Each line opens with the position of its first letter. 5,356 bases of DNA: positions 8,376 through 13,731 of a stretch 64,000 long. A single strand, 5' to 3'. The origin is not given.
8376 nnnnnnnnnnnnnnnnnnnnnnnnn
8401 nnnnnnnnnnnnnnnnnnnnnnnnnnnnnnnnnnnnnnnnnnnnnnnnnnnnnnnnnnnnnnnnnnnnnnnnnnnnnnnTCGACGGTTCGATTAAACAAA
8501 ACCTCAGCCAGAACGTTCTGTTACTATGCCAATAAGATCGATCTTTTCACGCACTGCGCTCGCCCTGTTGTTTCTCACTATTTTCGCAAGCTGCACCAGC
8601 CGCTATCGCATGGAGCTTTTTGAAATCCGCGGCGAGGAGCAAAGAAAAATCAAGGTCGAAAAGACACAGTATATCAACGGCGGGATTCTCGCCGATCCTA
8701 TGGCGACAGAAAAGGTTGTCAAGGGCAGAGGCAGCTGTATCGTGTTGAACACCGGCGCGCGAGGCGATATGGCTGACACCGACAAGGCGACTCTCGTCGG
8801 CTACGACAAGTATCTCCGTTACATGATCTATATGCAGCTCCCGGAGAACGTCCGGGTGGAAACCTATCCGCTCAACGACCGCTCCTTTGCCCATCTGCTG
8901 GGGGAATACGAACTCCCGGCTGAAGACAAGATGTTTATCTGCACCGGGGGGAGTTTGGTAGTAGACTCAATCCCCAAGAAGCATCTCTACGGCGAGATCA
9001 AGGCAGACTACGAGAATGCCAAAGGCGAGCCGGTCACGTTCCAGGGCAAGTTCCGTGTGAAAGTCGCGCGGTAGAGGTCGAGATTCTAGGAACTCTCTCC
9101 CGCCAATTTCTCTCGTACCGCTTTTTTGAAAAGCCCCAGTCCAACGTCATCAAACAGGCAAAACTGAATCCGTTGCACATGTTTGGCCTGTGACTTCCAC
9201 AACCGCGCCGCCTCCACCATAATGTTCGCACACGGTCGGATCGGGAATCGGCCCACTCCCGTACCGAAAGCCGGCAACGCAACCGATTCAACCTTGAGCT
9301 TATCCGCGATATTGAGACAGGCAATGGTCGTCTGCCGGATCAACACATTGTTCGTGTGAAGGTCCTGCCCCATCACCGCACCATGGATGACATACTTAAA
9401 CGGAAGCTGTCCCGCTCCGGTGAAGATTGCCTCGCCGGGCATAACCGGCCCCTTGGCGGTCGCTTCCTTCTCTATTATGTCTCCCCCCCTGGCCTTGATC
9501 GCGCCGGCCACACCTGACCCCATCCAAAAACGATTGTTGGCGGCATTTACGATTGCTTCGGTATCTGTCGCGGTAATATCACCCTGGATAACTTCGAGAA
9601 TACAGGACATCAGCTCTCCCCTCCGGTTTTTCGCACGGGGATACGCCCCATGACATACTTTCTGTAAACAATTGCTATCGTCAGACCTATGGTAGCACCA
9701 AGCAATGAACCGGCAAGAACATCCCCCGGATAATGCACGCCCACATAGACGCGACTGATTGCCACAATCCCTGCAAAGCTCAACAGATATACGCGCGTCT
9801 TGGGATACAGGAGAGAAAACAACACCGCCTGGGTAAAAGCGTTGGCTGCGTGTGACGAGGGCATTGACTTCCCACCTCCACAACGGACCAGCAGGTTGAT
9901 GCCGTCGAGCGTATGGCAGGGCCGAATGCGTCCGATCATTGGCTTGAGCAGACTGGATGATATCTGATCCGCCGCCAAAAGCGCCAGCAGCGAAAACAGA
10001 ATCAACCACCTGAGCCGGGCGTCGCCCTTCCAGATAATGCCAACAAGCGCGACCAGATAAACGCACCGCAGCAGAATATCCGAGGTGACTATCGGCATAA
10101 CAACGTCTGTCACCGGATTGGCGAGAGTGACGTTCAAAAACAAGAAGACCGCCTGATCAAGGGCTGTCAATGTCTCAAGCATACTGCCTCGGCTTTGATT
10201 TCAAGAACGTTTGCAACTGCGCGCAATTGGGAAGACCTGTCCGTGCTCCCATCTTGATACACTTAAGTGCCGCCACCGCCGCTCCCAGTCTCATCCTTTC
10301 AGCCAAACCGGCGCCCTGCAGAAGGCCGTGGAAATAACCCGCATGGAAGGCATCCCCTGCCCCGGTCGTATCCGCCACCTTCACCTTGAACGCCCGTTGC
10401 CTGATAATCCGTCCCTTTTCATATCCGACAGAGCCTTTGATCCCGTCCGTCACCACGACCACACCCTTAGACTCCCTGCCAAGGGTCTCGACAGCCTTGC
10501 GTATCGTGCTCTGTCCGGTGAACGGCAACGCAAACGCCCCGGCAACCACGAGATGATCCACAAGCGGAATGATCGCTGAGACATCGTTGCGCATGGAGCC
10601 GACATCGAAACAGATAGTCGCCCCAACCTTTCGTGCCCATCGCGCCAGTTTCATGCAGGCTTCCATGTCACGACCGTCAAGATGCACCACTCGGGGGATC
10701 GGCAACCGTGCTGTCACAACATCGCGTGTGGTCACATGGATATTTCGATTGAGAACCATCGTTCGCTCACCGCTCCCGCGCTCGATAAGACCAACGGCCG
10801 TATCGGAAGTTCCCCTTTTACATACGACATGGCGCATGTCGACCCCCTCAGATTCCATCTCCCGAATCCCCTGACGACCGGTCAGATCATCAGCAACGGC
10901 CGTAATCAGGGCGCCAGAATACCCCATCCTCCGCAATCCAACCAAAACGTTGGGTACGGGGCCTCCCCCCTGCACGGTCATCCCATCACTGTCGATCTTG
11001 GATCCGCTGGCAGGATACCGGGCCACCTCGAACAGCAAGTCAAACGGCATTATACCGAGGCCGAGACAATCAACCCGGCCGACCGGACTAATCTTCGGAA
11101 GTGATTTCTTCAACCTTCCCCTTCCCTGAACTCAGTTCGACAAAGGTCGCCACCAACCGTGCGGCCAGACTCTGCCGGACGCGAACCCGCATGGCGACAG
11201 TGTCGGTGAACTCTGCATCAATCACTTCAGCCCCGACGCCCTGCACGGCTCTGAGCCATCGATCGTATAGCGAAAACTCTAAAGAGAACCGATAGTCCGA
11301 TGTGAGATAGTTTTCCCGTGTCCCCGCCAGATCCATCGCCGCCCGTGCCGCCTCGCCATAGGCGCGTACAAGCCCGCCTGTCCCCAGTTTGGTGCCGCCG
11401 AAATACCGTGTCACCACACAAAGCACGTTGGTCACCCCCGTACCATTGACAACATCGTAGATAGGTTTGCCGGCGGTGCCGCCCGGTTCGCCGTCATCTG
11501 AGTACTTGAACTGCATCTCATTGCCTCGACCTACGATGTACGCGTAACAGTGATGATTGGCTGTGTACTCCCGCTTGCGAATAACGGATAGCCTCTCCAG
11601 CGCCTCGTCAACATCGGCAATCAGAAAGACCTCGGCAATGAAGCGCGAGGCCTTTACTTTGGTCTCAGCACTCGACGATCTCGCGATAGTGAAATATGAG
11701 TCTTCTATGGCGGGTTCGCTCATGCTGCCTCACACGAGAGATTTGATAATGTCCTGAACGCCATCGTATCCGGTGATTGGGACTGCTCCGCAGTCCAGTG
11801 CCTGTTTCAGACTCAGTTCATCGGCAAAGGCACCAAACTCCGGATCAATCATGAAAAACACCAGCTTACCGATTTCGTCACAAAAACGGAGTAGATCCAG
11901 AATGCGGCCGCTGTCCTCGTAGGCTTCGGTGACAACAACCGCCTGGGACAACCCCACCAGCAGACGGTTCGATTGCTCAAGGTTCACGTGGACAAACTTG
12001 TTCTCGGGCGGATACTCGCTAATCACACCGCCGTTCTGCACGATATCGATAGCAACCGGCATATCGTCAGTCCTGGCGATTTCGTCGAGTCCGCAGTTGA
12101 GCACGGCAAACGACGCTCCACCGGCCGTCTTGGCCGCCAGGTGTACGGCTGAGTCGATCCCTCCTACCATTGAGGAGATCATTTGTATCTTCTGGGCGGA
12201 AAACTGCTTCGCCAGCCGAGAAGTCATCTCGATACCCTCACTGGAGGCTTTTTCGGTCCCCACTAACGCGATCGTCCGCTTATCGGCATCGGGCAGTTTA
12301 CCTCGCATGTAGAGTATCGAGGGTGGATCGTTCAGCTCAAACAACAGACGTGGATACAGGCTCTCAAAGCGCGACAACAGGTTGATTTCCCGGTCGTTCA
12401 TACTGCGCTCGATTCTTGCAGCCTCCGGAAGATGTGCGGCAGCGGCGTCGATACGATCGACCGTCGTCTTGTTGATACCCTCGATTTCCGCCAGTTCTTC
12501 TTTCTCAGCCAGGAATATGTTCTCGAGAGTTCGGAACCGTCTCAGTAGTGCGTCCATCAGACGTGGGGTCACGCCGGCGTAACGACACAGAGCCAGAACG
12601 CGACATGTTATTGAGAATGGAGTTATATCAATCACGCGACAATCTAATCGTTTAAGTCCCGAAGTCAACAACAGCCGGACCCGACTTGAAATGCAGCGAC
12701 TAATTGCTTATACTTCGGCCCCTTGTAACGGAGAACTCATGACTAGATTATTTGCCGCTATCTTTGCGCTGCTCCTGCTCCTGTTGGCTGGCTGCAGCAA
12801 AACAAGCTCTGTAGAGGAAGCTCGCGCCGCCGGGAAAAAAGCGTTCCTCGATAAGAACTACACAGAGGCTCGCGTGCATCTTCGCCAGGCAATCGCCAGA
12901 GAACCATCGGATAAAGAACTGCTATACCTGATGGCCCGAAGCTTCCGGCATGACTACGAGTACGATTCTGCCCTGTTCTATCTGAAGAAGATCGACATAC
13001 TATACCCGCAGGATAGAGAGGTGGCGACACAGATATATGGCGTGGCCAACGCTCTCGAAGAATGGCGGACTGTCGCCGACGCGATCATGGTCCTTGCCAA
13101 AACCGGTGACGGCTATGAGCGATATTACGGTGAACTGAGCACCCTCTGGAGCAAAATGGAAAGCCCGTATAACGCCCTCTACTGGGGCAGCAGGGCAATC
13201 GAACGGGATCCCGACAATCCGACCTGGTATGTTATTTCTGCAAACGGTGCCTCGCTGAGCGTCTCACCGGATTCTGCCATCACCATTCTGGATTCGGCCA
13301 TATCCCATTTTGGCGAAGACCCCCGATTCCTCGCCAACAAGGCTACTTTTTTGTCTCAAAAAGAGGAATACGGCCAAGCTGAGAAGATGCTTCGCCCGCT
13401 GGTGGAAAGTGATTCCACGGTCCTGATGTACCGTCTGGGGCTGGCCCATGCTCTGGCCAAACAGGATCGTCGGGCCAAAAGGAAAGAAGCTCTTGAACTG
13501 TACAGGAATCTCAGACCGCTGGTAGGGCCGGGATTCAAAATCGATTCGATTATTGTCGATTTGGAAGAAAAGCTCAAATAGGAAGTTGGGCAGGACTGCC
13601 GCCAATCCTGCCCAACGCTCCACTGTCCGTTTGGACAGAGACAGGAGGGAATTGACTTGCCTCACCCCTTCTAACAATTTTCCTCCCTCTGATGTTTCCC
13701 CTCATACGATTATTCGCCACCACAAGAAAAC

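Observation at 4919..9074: SPT-like alpha-oxoamine synthase coupled to a large GNAT, downstream of serine-supply and PLP-damage-control genes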

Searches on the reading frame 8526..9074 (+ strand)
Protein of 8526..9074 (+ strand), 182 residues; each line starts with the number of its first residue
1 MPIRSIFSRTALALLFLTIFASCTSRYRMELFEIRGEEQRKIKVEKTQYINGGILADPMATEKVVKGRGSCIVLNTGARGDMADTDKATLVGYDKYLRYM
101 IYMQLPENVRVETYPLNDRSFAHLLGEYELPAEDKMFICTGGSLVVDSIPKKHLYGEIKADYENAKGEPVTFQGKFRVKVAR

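Call 3: search_protein_families(library=pfam, proteins=[window:8526-9074:+], max_evalue=0.01)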
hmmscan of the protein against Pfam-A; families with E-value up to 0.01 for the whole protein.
window:8526-9074:+ (182 aa): 0 families

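Call 4: search_protein_families(library=ncbifam, proteins=[window:8526-9074:+], max_evalue=0.01)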
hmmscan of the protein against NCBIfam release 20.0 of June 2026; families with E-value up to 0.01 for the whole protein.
window:8526-9074:+ (182 aa): 0 families

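Call 79: find_homologous_proteins(query=window:8526-9074:+)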
Query window:8526-9074:+ (182 aa): 4 proteins with E <= 0.001 among 99 candidates.
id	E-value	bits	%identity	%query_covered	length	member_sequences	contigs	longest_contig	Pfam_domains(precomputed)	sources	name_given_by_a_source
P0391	5.7e-116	403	100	100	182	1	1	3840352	-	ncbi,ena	-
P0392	2.0e-102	359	88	100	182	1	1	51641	-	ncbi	-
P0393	4.9e-50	188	49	95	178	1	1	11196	-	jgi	jgi:hypothetical protein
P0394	7.6e-50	187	50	87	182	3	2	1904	-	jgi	jgi:hypothetical protein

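Call 80: find_encoding_contigs(protein=P0391, flank=2000, max_places=2)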
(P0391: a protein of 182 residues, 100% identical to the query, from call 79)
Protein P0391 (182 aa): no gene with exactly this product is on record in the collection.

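Call 96: predict_structure(alignment_id=A4)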
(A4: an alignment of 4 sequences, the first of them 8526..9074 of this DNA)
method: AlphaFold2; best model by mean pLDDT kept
length: 182 residues; sequences in the alignment: 4
mean_pLDDT: 74.6   pTM: 0.70
mean pLDDT of the five models: 74.6, 41.4, 38.3, 32.6, 30.6
residues with pLDDT >= 90: 51; 70-90: 74; 50-70: 18; < 50: 39
segments of 3 or more residues with pLDDT < 50: 1-3, 5-7, 14-26, 80-95
pLDDT, mean of each block of 10 residues (from residue 1): 46 46 53 83 85 83 86 76 36 60 91 87 71 82 92 91 89 89 64
secondary structure, 60 per line:
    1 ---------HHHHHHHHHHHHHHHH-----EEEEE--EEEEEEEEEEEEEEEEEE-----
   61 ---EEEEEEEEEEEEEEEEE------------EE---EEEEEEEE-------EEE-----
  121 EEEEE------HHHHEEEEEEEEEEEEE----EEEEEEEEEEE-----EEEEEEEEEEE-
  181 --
elements in order: H10-25 E31-35 E38-55 E64-80 E98-105 E113-115 E121-125 H132-135 E136-148 E153-163 E169-179

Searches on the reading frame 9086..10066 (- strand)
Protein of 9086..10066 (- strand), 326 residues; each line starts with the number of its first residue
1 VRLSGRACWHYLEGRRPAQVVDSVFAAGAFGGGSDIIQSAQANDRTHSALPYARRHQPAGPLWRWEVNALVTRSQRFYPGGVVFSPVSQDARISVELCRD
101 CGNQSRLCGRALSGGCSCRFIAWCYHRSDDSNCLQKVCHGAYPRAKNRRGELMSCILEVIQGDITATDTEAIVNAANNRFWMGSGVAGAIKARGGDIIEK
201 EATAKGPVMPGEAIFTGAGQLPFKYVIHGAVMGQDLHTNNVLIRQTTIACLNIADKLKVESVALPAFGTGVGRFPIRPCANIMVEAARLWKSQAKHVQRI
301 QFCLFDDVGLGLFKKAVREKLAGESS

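Call 23: search_protein_families(library=pfam, proteins=[window:9086-10066:-], max_evalue=0.001)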
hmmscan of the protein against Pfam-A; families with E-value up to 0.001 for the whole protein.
window:9086-10066:- (326 aa): 1 family
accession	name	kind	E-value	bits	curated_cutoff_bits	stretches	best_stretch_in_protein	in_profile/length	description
PF01661.27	Macro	-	9.1e-27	93.8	22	1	173-283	1-118/118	Macro domain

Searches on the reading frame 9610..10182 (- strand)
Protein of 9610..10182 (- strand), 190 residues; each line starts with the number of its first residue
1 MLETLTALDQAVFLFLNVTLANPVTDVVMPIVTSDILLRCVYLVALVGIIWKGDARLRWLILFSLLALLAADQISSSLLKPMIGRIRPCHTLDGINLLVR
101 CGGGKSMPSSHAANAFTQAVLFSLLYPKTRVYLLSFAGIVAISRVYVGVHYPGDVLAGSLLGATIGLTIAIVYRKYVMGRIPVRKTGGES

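Call 23: search_protein_families(library=pfam, proteins=[window:9610-10182:-], max_evalue=0.001)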
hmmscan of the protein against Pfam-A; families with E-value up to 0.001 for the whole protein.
window:9610-10182:- (190 aa): 2 families
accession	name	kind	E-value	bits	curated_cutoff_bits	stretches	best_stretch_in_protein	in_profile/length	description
PF01569.27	PAP2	-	8.6e-24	84.2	27.2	1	62-174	2-126/130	PAP2 superfamily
PF14378.12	PAP2_3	-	3.5e-10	40.4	27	1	105-164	125-186/190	PAP2 superfamily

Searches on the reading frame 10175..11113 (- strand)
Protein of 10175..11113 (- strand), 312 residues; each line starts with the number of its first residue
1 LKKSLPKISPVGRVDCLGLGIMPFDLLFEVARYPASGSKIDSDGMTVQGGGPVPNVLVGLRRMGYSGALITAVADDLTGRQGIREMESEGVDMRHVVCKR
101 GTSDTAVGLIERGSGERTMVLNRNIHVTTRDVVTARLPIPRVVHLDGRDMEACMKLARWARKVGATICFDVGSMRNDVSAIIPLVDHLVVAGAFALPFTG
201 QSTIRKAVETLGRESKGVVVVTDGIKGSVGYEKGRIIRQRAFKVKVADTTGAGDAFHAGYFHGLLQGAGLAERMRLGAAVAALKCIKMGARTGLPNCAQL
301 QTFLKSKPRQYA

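Call 23: search_protein_families(library=pfam, proteins=[window:10175-11113:-], max_evalue=0.001)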
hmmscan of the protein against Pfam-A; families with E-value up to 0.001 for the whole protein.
window:10175-11113:- (312 aa): 1 family
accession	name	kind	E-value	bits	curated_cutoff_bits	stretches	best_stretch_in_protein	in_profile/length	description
PF00294.29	PfkB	-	2.2e-36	126.2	25.8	1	24-296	12-301/302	pfkB family carbohydrate kinase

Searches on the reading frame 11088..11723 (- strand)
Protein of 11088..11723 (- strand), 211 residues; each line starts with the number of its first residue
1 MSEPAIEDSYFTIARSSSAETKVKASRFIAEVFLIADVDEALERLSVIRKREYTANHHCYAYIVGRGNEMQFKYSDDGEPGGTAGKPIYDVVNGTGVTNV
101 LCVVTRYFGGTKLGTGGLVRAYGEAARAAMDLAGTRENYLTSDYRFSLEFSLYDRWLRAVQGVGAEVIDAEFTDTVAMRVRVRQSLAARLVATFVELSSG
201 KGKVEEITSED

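Call 23: search_protein_families(library=pfam, proteins=[window:11088-11723:-], max_evalue=0.001)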
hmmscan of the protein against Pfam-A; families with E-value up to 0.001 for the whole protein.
window:11088-11723:- (211 aa): 2 families
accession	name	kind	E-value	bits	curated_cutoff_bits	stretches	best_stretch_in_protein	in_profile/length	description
PF01205.25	UPF0029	-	5.3e-36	123.3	27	1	24-129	1-106/107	Uncharacterized protein family UPF0029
PF09186.17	DUF1949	-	1.3e-06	28.6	23.7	1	149-201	4-56/56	Domain of unknown function (DUF1949)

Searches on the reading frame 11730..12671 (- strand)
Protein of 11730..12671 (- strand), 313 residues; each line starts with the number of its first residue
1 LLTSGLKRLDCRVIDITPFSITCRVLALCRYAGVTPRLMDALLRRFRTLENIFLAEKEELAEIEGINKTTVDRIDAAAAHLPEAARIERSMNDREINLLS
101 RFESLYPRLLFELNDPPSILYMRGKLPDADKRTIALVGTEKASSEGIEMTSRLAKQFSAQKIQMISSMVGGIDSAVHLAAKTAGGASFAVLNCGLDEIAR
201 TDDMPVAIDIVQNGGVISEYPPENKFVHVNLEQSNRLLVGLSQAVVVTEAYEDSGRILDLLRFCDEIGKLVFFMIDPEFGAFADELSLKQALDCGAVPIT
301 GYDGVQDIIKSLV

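Call 23: search_protein_families(library=pfam, proteins=[window:11730-12671:-], max_evalue=0.001)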
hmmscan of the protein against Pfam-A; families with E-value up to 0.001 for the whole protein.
window:11730-12671:- (313 aa): 2 families
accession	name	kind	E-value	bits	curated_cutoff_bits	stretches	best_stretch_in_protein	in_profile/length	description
PF02481.21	DNA_processg_A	-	1.2e-38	132.9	29.6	1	91-273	2-186/212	DNA recombination-mediator protein A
PF14520.12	HHH_5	-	3.1e-07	31.2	27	1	32-74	8-51/57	Helix-hairpin-helix domain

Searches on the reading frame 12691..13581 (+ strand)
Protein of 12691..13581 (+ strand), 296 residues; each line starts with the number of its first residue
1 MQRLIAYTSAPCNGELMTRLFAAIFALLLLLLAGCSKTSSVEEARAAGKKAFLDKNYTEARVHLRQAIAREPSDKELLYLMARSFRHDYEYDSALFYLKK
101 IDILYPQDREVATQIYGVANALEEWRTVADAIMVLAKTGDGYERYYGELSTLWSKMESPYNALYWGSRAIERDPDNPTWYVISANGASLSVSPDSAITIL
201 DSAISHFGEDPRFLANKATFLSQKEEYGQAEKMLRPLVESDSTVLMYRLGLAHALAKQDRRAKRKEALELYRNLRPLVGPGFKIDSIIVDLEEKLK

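Call 23: search_protein_families(library=pfam, proteins=[window:12691-13581:+], max_evalue=0.001)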
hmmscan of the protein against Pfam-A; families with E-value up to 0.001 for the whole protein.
window:12691-13581:+ (296 aa): 7 families
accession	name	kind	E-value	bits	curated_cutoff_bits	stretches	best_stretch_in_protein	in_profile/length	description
PF14559.12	TPR_19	-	4.3e-12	46.6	25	1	52-112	2-62/68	Tetratricopeptide repeat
PF13428.12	TPR_14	-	4e-08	33.6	23.5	0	54-83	14-43/44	Tetratricopeptide repeat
PF24575.1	TPR_Slam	-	1.4e-06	29.1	35.2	0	217-263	53-99/104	Surface lipoprotein assembly modifier, N-terminal TPR repeats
PF13431.12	TPR_17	-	1.4e-06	28.5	24.4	0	64-95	2-33/34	Tetratricopeptide repeat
PF12895.13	ANAPC3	-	3.1e-05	24.6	27.2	0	55-109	3-56/82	Anaphase-promoting complex, cyclosome, subunit 3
PF13432.12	TPR_16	-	8.5e-05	23.4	32.7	0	56-108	12-64/65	Tetratricopeptide repeat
PF23914.1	TPR_CcmH_CycH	-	0.00037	20.8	42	0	55-109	101-155/158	Cytochrome c-type biogenesis protein H TPR domain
